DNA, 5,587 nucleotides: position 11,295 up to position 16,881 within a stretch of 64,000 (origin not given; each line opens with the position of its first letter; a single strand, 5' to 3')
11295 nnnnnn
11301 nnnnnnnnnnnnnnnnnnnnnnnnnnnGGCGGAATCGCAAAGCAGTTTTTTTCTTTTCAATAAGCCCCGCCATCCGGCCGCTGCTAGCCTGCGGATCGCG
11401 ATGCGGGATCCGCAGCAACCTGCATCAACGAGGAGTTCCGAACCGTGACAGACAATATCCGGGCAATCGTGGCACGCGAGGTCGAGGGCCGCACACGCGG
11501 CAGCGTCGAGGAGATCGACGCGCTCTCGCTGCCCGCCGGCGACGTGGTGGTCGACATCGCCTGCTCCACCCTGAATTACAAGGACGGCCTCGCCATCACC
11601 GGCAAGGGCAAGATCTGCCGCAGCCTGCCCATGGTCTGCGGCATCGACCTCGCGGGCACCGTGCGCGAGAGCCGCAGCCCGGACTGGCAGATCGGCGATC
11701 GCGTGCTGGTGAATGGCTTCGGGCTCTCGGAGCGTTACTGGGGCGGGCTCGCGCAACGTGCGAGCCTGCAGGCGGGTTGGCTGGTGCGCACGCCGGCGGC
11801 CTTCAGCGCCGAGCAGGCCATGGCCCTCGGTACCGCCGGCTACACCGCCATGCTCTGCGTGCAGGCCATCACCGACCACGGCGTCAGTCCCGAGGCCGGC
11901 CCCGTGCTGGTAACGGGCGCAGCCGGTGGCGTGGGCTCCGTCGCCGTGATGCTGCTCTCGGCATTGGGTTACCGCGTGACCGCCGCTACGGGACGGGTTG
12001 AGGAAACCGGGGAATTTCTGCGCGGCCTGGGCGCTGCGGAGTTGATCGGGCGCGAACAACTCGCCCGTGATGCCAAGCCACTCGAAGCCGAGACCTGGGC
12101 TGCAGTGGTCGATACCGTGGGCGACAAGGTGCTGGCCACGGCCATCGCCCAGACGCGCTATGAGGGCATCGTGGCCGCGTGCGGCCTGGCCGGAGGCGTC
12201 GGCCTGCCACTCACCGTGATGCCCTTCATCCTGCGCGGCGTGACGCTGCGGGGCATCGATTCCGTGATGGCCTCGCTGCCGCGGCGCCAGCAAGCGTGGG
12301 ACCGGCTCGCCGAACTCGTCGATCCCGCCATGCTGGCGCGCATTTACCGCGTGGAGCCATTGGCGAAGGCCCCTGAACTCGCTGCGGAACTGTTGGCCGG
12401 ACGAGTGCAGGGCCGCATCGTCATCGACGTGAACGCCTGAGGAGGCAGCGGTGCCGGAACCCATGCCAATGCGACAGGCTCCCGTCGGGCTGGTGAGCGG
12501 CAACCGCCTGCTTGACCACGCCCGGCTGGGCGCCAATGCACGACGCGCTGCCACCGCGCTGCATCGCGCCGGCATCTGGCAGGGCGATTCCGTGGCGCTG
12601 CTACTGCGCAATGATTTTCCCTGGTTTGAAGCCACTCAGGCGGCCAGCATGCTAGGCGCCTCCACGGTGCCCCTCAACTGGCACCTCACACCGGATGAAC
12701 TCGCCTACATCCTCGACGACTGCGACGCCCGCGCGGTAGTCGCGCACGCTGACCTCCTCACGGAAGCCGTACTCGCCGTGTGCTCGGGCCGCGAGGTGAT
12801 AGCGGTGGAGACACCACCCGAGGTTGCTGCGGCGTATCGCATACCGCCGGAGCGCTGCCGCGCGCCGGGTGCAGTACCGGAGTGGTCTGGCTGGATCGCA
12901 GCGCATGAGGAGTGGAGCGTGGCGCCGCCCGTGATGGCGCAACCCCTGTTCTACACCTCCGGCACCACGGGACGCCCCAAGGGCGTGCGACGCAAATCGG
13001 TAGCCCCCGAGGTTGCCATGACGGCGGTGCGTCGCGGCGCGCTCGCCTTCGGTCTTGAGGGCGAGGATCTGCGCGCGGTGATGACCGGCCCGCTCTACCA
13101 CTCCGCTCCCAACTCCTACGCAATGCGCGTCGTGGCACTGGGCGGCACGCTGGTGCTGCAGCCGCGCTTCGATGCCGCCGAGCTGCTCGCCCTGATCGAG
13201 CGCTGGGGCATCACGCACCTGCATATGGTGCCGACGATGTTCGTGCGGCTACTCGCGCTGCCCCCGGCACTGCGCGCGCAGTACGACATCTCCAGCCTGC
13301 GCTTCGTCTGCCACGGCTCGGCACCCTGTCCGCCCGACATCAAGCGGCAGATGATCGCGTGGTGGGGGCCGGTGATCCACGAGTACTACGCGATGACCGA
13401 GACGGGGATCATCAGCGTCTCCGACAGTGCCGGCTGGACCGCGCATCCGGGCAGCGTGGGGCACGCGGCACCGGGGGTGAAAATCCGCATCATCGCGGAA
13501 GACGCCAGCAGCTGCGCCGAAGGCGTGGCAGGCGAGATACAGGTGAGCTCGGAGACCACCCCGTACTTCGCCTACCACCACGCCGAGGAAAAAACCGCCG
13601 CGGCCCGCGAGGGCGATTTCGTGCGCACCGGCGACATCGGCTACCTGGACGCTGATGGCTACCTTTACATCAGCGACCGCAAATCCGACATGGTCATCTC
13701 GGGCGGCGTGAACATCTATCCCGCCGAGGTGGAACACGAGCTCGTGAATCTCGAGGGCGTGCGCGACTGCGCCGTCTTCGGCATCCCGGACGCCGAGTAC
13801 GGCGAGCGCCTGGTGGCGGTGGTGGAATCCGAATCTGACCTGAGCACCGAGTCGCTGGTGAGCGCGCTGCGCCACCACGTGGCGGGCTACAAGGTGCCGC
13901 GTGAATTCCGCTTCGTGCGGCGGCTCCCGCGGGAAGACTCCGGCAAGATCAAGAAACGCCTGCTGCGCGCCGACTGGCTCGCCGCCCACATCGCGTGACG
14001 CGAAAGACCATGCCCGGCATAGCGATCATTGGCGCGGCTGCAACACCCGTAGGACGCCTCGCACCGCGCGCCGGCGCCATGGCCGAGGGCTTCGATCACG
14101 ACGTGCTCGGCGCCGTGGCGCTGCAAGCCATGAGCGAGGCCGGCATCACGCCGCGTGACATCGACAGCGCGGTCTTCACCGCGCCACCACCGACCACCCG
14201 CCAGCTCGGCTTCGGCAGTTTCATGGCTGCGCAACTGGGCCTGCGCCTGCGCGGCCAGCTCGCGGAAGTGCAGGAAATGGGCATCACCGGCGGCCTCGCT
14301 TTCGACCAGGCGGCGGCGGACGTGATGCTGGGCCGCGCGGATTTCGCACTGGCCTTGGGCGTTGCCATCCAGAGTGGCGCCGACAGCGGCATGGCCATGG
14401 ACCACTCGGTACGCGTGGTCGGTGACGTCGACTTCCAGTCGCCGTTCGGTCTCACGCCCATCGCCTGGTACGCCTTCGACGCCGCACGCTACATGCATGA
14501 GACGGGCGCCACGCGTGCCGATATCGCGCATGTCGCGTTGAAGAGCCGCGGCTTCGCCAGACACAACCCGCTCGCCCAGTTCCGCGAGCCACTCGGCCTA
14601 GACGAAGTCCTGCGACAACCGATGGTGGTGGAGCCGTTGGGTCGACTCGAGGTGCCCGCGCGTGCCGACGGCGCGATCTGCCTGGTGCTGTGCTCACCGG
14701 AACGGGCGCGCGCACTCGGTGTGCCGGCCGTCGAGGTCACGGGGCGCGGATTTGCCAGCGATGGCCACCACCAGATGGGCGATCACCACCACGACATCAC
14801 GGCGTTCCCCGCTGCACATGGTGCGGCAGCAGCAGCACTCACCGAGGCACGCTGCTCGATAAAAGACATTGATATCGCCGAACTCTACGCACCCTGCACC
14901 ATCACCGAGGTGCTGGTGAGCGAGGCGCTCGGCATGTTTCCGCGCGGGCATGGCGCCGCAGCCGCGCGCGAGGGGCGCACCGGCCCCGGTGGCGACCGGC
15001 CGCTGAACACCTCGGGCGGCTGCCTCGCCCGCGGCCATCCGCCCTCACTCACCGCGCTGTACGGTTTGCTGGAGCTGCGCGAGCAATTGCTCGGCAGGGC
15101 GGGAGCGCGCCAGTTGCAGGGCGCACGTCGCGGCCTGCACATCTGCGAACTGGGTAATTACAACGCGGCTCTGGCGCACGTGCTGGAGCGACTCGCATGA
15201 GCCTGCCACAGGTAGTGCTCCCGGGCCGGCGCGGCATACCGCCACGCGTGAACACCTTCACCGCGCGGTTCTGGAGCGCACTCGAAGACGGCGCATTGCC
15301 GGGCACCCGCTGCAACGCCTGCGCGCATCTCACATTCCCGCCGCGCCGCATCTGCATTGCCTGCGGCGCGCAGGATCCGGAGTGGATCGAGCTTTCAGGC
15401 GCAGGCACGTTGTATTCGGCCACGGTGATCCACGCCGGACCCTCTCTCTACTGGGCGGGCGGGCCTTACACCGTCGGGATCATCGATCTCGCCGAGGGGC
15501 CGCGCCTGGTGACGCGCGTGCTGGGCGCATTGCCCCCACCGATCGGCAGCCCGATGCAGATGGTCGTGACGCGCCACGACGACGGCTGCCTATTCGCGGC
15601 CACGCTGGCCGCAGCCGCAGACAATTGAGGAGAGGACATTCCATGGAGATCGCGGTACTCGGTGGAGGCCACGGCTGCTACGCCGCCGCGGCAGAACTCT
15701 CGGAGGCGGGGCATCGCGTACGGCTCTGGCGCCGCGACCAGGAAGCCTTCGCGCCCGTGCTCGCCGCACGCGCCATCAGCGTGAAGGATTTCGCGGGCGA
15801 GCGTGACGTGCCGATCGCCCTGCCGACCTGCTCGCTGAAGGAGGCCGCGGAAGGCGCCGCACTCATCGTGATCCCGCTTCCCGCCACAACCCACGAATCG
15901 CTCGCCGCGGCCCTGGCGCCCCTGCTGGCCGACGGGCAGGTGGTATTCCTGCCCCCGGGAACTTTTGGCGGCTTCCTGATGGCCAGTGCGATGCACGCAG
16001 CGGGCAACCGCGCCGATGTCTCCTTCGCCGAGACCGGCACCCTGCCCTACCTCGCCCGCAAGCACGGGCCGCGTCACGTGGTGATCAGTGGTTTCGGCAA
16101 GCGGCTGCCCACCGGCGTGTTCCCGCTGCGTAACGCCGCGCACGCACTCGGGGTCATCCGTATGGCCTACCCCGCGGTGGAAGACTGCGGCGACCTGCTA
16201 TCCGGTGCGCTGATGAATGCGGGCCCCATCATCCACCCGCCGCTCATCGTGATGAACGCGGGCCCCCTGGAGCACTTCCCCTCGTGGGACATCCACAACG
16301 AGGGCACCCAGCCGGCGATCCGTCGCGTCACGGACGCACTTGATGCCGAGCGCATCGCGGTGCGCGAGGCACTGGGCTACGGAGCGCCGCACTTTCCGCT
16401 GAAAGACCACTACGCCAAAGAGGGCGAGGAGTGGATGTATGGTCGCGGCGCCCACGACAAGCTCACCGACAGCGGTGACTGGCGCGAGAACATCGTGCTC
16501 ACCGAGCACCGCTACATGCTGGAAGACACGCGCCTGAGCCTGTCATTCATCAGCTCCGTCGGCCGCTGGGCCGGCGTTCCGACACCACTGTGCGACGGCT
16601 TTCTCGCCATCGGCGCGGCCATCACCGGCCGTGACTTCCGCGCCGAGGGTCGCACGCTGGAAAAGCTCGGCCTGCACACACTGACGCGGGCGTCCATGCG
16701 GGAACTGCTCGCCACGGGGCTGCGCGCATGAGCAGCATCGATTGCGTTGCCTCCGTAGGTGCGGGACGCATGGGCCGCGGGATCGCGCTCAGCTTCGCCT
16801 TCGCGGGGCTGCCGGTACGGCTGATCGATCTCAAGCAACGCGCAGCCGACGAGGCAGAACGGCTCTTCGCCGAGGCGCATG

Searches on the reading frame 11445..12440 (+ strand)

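Call 10: search_protein_families(library=ncbifam, proteins=[window:11445-12440:+], max_evalue=0.00001)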
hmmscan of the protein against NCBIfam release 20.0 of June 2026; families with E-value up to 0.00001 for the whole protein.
window:11445-12440:+ (331 aa): 11 families
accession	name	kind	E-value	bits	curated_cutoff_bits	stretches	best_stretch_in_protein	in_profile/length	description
NF051456.1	acrylyl_AcuI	equivalog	6.9e-131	435.9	440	1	6-330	2-325/325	acrylyl-CoA reductase (NADPH)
TIGR02823.1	oxido_YhdH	subfamily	3.7e-121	403.9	297.25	1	7-329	2-324/324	acrylyl-CoA reductase family protein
TIGR02824.1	quinone_pig3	subfamily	9.8e-23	80.6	296.8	1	6-328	2-324/325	putative NAD(P)H quinone oxidoreductase, PIG3 family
NF010344.0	PRK13771.1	subfamily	6.1e-19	68.2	349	1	94-328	110-332/334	putative alcohol dehydrogenase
NF041172.1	AcrlCoa_red_Thmprot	equivalog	1.2e-17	63.9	500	1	93-244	109-253/334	acryloyl-CoA reductase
TIGR01751.1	crot-CoA-red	equivalog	2.2e-11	43.1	378.55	1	93-216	134-254/398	crotonyl-CoA carboxylase/reductase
TIGR02817.1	adh_fam_1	subfamily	5.9e-10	39.1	284.05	1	62-231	59-231/336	zinc-binding alcohol dehydrogenase family protein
NF006940.0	PRK09422.1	equivalog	1.6e-09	37.2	344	1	100-330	115-336/338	alcohol dehydrogenase AdhP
NF047908.1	AldhRedAhr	equivalog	6.2e-09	35.2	470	1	99-328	119-334/335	NADPH-dependent aldehyde reductase Ahr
NF008024.0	PRK10754.1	subfamily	1.8e-07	30.5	348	1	32-251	29-243/327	NADPH:quinone reductase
NF058644.1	CurcmRedCuraProt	equivalog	3.5e-06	26.4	440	0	72-330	73-334/336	NADPH-dependent curcumin/dihydrocurcumin reductase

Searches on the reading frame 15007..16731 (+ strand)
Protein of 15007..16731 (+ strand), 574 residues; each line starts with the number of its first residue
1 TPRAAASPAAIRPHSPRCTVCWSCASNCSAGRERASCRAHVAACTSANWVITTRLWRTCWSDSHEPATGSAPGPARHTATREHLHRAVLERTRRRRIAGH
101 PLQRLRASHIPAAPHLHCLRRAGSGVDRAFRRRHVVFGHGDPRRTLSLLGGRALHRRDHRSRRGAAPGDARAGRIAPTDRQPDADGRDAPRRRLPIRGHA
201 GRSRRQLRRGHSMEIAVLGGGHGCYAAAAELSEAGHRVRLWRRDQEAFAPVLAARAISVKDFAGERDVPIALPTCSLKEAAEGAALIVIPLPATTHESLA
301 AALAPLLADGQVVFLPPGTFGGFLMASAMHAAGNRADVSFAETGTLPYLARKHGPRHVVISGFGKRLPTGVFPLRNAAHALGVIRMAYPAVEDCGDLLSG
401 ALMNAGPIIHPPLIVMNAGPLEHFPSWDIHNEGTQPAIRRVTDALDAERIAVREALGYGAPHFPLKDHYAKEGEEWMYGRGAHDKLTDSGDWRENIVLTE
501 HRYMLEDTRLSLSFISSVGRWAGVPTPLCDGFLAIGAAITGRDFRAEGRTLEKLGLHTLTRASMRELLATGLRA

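Call 38: search_protein_families(library=pfam, proteins=[window:15007-16731:+])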
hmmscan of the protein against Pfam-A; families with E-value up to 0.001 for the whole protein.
window:15007-16731:+ (574 aa): 3 families
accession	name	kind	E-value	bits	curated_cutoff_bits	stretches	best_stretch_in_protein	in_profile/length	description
PF02317.23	Octopine_DH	-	1.2e-28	100.5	30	1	394-539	2-149/150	NAD/NADP octopine/nopaline dehydrogenase, alpha-helical domain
PF01210.29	NAD_Gly3P_dh_N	-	1.2e-06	29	23.1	1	214-312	1-98/158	NAD-dependent glycerol-3-phosphate dehydrogenase N-terminus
PF02558.23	ApbA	-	0.00028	21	22.2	1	215-314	1-97/150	Ketopantoate reductase PanE/ApbA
